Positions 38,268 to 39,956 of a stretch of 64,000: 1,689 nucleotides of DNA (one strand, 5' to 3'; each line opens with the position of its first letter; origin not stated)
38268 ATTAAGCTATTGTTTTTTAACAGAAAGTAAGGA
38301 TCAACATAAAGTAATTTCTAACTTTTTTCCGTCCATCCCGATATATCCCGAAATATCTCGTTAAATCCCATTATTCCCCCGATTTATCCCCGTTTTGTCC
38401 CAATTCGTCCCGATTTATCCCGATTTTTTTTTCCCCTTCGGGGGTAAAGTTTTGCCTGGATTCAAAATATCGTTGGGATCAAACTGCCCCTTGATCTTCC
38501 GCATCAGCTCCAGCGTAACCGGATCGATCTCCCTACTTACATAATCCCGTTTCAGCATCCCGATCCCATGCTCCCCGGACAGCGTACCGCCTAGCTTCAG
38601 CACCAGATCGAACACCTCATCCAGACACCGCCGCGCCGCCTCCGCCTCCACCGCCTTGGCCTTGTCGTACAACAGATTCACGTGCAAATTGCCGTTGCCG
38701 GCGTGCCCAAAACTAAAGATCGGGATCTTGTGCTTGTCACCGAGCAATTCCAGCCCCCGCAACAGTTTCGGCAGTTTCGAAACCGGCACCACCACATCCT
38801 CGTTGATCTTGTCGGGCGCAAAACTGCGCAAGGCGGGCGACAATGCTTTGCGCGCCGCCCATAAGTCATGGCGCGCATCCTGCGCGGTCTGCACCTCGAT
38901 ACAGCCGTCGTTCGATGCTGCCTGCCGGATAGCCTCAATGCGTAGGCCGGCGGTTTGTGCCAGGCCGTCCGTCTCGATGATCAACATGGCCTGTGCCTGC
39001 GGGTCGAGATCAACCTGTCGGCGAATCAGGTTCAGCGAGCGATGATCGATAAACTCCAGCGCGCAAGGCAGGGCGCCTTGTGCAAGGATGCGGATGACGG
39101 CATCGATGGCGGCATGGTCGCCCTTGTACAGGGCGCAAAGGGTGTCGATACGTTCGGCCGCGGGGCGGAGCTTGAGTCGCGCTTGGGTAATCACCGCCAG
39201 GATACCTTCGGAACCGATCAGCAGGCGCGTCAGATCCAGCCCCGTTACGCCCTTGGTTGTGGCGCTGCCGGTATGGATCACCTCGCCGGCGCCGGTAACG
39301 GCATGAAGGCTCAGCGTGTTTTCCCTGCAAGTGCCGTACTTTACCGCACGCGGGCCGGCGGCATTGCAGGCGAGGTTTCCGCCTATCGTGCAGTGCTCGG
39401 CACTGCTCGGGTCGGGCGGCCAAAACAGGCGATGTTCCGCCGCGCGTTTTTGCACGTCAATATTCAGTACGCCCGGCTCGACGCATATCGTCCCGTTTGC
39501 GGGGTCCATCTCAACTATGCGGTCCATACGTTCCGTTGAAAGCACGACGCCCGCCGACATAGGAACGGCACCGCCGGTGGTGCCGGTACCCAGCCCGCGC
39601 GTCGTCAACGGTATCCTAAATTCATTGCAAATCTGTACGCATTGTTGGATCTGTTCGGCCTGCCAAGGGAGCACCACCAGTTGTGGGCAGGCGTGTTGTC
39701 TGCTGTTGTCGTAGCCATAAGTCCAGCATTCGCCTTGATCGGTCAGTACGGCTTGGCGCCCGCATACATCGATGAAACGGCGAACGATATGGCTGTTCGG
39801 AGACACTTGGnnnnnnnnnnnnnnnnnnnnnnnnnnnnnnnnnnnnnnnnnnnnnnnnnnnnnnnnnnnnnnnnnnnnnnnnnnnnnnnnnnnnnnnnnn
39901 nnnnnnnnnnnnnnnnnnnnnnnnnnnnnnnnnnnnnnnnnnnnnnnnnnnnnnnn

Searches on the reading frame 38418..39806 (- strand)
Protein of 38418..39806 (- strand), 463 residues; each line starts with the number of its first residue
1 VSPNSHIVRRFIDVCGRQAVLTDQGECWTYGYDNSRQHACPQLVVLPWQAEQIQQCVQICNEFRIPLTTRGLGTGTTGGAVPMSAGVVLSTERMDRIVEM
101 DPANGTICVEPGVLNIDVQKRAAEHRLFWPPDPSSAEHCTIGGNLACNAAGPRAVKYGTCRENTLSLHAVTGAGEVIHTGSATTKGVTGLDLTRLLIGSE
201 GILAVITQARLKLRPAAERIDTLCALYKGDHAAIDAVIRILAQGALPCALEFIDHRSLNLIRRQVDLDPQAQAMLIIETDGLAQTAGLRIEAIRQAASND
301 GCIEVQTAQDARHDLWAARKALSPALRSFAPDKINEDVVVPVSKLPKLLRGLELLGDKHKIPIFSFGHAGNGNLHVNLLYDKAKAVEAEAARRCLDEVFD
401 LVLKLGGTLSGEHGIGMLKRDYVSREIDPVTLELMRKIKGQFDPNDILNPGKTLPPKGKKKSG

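Call 39: search_protein_families(library=ncbifam, proteins=[window:38418-39806:-])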
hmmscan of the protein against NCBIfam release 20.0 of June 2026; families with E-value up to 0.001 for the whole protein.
window:38418-39806:- (463 aa): 11 families
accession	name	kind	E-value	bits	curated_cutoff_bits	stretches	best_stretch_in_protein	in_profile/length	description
TIGR00387.1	glcD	equivalog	2.3e-120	402.2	567.9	1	44-452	1-413/413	glycolate oxidase subunit GlcD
NF008408.0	PRK11230.1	equivalog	7.1e-86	288.6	897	1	20-455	34-473/499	glycolate oxidase subunit GlcD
NF049975.1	2HglutDHaseYdiJ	equivalog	4.7e-49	167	1350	2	187-460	252-546/1018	D-2-hydroxyglutarate dehydrogenase YdiJ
NF008439.0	PRK11282.1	equivalog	3.8e-27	95.1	284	1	50-244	8-200/358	glycolate oxidase subunit GlcE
NF053785.1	DcplphribOxDprE1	equivalog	2.8e-10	40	500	1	40-216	14-183/449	decaprenylphosphoryl-beta-D-ribose oxidase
NF041227.1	BagG_FevA2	exception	5.3e-10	38.5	850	1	31-232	37-225/455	bagremycin/ferroverdin biosynthesis FAD-dependent oxygenase BagG/FevA2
NF041226.1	BagK_FevA1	equivalog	3.8e-09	35.5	800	1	31-233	32-222/453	bagremycin/ferroverdin biosynthesis FAD-dependent oxygenase BagK/FevA1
TIGR01679.1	bact_FAD_ox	subfamily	1.6e-08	33.9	292.25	1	36-212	7-171/419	FAD-linked oxidoreductase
TIGR01677.1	pln_FAD_oxido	subfamily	8.2e-05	21.3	383.1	1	85-237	82-233/560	FAD-dependent oxidoreductase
TIGR01678.1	FAD_lactone_ox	subfamily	0.00013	21.1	396.8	1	40-207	14-175/438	sugar 1,4-lactone oxidase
NF008387.0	PRK11183.1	equivalog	0.00014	20.6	391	1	4-112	8-121/570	D-lactate dehydrogenase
